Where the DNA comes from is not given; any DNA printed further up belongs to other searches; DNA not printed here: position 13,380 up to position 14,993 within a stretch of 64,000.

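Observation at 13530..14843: Candidate R-S-E class mono-ADP-ribosyltransferase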

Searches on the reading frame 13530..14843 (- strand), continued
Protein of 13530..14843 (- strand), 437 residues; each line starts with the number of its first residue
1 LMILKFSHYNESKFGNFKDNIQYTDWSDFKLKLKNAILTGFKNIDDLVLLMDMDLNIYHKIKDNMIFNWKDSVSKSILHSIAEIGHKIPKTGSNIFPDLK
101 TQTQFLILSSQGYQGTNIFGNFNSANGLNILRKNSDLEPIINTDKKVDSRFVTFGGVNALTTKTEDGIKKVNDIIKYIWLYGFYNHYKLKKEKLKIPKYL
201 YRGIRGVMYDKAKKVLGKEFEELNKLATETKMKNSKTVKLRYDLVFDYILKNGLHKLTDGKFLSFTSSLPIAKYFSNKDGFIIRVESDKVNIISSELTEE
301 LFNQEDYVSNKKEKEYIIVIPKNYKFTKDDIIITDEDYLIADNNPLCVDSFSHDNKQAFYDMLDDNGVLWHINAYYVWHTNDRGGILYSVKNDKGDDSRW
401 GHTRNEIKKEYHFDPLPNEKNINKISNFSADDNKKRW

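Call 57: find_related_loci(query=A1, collection=viral_contigs, flank=10000)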
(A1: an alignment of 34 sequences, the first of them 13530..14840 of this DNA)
Query A1 (436 aa) in viral_contigs; peptide patterns used: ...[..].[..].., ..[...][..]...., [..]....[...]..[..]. (x = any residue, [..] = any of these).
112 stretches matched a pattern; 10 encode a relative of the query (tblastn E <= 1e-3); 9 distinct loci.
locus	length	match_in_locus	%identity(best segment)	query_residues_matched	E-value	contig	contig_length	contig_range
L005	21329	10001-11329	62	9-436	0e+0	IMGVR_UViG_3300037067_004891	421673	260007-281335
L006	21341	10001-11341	62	5-436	0e+0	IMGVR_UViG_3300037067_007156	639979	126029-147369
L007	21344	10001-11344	60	4-436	0e+0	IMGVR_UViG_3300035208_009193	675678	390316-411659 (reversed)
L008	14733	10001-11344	60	4-436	0e+0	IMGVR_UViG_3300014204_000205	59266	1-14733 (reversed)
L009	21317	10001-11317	49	1-436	9e-130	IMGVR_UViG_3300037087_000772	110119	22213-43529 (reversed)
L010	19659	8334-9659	49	1-436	1e-123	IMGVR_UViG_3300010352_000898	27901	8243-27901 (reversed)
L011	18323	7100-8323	44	20-436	2e-100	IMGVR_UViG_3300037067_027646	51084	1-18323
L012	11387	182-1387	40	12-428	3e-96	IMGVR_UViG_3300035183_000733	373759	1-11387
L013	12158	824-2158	48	1-436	8e-120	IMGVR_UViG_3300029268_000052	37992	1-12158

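Call 63: find_encoding_contigs(protein=P0027, flank=10000, max_places=2)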
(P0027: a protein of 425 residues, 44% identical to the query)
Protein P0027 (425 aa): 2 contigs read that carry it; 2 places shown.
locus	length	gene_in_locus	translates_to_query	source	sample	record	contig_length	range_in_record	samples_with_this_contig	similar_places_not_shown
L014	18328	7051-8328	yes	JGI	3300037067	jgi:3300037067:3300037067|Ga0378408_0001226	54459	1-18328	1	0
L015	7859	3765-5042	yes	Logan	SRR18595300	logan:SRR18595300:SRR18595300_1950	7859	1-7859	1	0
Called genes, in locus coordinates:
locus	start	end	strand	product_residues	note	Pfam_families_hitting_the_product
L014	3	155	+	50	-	?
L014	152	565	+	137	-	-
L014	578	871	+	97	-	-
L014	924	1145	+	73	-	-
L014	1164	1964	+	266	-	-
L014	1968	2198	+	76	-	-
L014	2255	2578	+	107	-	-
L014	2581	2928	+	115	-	-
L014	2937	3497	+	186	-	-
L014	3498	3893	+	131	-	-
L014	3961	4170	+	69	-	-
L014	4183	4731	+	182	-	PF01966:HD (weak)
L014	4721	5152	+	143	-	-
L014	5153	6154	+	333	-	-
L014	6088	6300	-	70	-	-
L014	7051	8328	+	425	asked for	-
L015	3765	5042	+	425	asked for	-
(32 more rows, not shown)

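Call 64: find_encoding_contigs(protein=P0019, flank=10000, max_places=2)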
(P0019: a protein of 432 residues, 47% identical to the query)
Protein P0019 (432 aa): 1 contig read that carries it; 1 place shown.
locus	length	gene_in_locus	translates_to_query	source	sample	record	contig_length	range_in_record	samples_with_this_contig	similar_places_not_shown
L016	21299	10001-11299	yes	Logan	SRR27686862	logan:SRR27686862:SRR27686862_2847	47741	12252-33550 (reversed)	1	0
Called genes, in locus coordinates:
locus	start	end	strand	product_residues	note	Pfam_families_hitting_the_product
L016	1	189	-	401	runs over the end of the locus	PF13692:Glyco_trans_1_4 (faint)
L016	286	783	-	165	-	-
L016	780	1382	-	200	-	-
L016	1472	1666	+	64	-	-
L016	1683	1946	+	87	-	-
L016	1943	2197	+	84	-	-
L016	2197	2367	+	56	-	-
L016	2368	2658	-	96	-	-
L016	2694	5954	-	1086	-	PF02518:HATPase_c, PF00204:DNA_gyraseB, PF01751:Toprim, PF16898:TOPRIM_C, PF00521:DNA_topoisoIV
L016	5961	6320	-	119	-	-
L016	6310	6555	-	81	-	-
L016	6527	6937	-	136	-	-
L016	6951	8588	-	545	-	PF04851:ResIII, PF13307:Helicase_C_2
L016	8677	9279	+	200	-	-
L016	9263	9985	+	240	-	-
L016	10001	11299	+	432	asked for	-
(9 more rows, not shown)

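Call 65: find_encoding_contigs(protein=P0006, flank=10000, max_places=2)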
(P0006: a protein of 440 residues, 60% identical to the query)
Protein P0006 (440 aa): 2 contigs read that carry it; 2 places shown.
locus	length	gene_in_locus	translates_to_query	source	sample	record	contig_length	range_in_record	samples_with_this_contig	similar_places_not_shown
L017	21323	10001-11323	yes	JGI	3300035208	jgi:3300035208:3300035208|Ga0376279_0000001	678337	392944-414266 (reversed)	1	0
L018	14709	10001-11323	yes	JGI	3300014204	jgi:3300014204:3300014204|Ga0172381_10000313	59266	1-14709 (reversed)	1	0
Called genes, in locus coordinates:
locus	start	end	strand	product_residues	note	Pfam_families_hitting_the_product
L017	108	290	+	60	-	-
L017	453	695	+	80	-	-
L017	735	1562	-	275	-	-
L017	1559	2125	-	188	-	-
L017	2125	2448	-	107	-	-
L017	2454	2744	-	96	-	-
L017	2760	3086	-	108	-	-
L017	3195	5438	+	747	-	-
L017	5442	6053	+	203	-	-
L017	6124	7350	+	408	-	PF00575:S1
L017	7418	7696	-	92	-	-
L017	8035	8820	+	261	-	PF02562:PhoH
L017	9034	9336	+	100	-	-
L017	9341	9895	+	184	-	-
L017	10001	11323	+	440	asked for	-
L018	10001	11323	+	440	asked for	-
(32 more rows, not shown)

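Call 66: search_protein_families(library=ncbifam, proteins=[window:13530-14840:-, P0036, P0061, P0066, P0085, P0095, P0031, P0049], max_evalue=10)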
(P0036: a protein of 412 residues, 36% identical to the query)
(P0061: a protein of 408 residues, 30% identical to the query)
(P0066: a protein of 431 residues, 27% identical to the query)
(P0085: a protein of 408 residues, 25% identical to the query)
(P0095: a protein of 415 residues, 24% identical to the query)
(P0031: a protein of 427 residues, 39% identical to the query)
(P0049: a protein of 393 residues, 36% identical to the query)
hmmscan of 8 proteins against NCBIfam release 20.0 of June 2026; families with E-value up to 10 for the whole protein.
window:13530-14840:- (436 aa): 0 families

P0036 (412 aa): 1 family
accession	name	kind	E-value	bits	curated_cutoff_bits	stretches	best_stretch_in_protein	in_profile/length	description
NF047862.1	VapBLeptosp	equivalog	0.054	13.5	100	1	299-324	9-34/76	type II toxin-antitoxin system antitoxin VapB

P0061 (408 aa): 0 families

P0066 (431 aa): 1 family
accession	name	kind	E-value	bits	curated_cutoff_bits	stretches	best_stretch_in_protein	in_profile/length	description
NF005557.0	PRK07228.1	equivalog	0.26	9.9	522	1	121-174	130-183/445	5'-deoxyadenosine deaminase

P0085 (408 aa): 1 family
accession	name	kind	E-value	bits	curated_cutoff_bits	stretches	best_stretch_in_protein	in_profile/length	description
NF052376.1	BQ00720_DUF1150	equivalog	0.058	13.3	80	1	114-145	33-64/75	BQ00720 family protein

P0095 (415 aa): 0 families

P0031 (427 aa): 0 families

P0049 (393 aa): 0 families

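Call 67: search_protein_families(library=padloc, proteins=[window:13530-14840:-, P0036, P0061, P0066, P0085, P0095, P0031, P0049], max_evalue=10)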
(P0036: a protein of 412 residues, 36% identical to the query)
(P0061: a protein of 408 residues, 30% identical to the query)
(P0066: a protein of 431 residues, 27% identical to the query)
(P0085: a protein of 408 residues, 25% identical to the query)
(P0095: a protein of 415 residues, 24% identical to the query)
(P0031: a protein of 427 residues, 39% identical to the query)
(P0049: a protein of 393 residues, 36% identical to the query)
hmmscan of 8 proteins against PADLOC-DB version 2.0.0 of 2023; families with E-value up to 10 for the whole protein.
window:13530-14840:- (436 aa): 1 family
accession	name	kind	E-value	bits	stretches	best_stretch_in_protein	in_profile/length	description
PDLC01104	Cas9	-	0.6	8.1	1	49-226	46-122/174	Cas9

P0036 (412 aa): 0 families

P0061 (408 aa): 0 families

P0066 (431 aa): 0 families

P0085 (408 aa): 0 families

P0095 (415 aa): 0 families

P0031 (427 aa): 1 family
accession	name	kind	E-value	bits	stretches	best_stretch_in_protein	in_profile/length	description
PDLC03980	PD-Lambda-2_A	-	0.008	14.8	1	44-91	13-62/92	-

P0049 (393 aa): 0 families

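Call 72: find_related_loci(query=A7, collection=genome_contigs, flank=10000)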
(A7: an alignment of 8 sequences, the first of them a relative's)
Query A7 (431 aa) in genome_contigs; peptide patterns used: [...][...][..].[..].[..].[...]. (x = any residue, [..] = any of these).
11 stretches matched a pattern; 3 encode a relative of the query (tblastn E <= 1e-3); 3 distinct loci.
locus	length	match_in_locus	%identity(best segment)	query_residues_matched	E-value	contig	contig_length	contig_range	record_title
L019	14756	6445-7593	40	8-395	6e-94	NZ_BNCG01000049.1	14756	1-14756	Camelimonas fluminis strain KCTC 42282 sequence049, whole genome shotgun sequence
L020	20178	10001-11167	40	2-395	6e-87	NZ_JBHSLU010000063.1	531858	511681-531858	Bosea massiliensis strain CCUG 43117 velvet_auto_105_63, whole genome shotgun sequence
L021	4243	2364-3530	40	2-395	4e-87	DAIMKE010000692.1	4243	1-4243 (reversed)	MAG TPA_asm: Bradyrhizobium sp. isolate CTOTU4207 NODE_3020_length_4243_cov_2.284623, whole genome shotgun sequence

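Call 75: search_protein_families(library=pfam, proteins=[L020:8954-9970:+, L020:7272-8294:+, L020:8374-9039:+, L020:11543-12352:+, L020:12435-13157:+, L020:13858-15009:-, L020:4222-5247:+, L019:5013-6347:+, L019:4322-5209:+, L019:11272-12390:-], max_evalue=0.001)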
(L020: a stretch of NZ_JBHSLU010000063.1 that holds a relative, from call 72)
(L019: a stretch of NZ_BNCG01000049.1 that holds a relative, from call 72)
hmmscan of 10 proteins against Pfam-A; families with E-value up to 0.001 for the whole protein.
L020:8954-9970:+ (338 aa): 1 family
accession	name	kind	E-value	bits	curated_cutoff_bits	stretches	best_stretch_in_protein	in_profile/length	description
PF00929.31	RNase_T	-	1.1e-11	46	24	1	87-238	3-163/164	Exonuclease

L020:7272-8294:+ (340 aa): 0 families

L020:8374-9039:+ (221 aa): 0 families

L020:11543-12352:+ (269 aa): 0 families

L020:12435-13157:+ (240 aa): 0 families

L020:13858-15009:- (383 aa): 2 families
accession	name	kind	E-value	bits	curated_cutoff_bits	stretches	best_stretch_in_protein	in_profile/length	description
PF11972.14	HTH_13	-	4.9e-18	65.3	26.1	1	327-383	1-54/54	HTH DNA binding domain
PF07756.17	DUF1612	-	2e-14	54.4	30.1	1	207-318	14-126/127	Protein of unknown function (DUF1612)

L020:4222-5247:+ (341 aa): 0 families

L019:5013-6347:+ (444 aa): 0 families

L019:4322-5209:+ (295 aa): 0 families

L019:11272-12390:- (372 aa): 0 families

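Call 76: search_dna_similar(query=L020:9986-11233:+, collection=plasmids, mode=protein, max_evalue=0.00001, max_rows=25)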
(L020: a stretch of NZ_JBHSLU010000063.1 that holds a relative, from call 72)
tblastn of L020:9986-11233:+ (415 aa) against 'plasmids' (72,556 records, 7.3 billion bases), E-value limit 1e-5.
Records with a match: 2; places in all: 2; records where one place covers at least 80% of the query: 1.
Best place of each record, by identity: <60% 2.
By first word of the organism name: Bosea 1; Acetobacter 1.
By predicted mobility (MOB-suite, as given by PLSDB): non-mobilizable 2.
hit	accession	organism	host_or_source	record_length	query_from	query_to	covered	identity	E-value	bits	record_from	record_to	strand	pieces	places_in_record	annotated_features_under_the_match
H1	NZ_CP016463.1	Bosea sp. RAC05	Microbial isolate,Algal phycosphere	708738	1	412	99%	43.0%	7e-94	315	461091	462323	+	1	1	hypothetical protein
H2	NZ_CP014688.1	Acetobacter persici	water kefir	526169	64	385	78%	26.6%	3e-14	82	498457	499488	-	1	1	hypothetical protein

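Call 77: get_annotated_region(hit=H1, flank=15000)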
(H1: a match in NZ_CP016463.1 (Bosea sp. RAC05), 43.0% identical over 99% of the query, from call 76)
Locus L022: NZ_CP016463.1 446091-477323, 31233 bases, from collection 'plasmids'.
description: Bosea sp. RAC05 plasmid pBSY19_1, complete sequence
organism: Bosea sp. RAC05 (NCBI taxid 1842539)
taxonomy: Bacteria; Pseudomonadota; Alphaproteobacteria; Hyphomicrobiales; Boseaceae; Bosea; Bosea sp. RAC05
host: -; source: Microbial isolate,Algal phycosphere; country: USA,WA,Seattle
typing (MOB-suite, as given by PLSDB): non-mobilizable
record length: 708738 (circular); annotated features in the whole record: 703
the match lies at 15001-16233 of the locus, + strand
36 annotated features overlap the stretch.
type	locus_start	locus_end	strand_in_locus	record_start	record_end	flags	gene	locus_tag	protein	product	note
CDS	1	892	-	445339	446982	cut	-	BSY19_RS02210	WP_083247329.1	hypothetical protein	-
CDS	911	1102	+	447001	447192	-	-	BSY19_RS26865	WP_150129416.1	hypothetical protein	-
CDS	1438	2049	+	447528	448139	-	-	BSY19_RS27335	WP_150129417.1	hypothetical protein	-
CDS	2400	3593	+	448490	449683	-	-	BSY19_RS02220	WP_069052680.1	Fic family protein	-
CDS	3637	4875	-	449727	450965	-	-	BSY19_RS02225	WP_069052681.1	site-specific DNA-methyltransferase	-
CDS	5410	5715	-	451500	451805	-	-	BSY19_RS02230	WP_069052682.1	hypothetical protein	-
CDS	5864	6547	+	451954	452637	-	-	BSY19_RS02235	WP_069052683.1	hypothetical protein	-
CDS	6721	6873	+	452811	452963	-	-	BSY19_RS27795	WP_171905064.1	hypothetical protein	-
CDS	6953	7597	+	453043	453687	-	-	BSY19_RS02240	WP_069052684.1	hypothetical protein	-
CDS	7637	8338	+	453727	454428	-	-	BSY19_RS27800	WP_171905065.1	hypothetical protein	-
CDS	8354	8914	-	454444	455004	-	-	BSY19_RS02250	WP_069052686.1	hypothetical protein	-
CDS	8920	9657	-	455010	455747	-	-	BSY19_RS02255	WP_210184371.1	hypothetical protein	-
CDS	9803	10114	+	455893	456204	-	-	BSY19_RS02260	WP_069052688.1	hypothetical protein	-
CDS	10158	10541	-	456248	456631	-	-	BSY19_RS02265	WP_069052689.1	hypothetical protein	-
CDS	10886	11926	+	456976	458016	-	-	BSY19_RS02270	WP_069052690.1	hypothetical protein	-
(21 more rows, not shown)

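Call 90: search_solved_structures(query=A6, max_evalue=10, show_alignments=4)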
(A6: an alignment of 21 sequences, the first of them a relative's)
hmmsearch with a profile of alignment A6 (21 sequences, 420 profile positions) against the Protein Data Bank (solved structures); distinct sequences matched with E-value up to 10: 9.
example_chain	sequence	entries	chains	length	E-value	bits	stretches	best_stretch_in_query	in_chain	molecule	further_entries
1ihr_A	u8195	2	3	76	0.41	12.3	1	57-83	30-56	TonB protein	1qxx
9nzd_A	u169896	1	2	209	0.47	12.2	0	144-178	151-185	Endonuclease III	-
6i97_D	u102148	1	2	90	0.52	12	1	53-90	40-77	Protein TonB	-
9nzc_A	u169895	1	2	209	0.52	12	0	144-178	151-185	Endonuclease III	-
1u07_A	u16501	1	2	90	0.59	11.8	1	57-83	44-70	TonB protein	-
6fip_A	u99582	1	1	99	0.62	11.8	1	53-90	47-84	Protein TonB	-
2gsk_B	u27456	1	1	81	0.77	11.5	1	57-83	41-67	protein TONB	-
1wym_A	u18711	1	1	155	1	11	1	89-177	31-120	Transgelin-2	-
3hrd_A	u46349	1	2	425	1.8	10.3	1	296-379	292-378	Nicotinate dehydrogenase large molybdopterin subunit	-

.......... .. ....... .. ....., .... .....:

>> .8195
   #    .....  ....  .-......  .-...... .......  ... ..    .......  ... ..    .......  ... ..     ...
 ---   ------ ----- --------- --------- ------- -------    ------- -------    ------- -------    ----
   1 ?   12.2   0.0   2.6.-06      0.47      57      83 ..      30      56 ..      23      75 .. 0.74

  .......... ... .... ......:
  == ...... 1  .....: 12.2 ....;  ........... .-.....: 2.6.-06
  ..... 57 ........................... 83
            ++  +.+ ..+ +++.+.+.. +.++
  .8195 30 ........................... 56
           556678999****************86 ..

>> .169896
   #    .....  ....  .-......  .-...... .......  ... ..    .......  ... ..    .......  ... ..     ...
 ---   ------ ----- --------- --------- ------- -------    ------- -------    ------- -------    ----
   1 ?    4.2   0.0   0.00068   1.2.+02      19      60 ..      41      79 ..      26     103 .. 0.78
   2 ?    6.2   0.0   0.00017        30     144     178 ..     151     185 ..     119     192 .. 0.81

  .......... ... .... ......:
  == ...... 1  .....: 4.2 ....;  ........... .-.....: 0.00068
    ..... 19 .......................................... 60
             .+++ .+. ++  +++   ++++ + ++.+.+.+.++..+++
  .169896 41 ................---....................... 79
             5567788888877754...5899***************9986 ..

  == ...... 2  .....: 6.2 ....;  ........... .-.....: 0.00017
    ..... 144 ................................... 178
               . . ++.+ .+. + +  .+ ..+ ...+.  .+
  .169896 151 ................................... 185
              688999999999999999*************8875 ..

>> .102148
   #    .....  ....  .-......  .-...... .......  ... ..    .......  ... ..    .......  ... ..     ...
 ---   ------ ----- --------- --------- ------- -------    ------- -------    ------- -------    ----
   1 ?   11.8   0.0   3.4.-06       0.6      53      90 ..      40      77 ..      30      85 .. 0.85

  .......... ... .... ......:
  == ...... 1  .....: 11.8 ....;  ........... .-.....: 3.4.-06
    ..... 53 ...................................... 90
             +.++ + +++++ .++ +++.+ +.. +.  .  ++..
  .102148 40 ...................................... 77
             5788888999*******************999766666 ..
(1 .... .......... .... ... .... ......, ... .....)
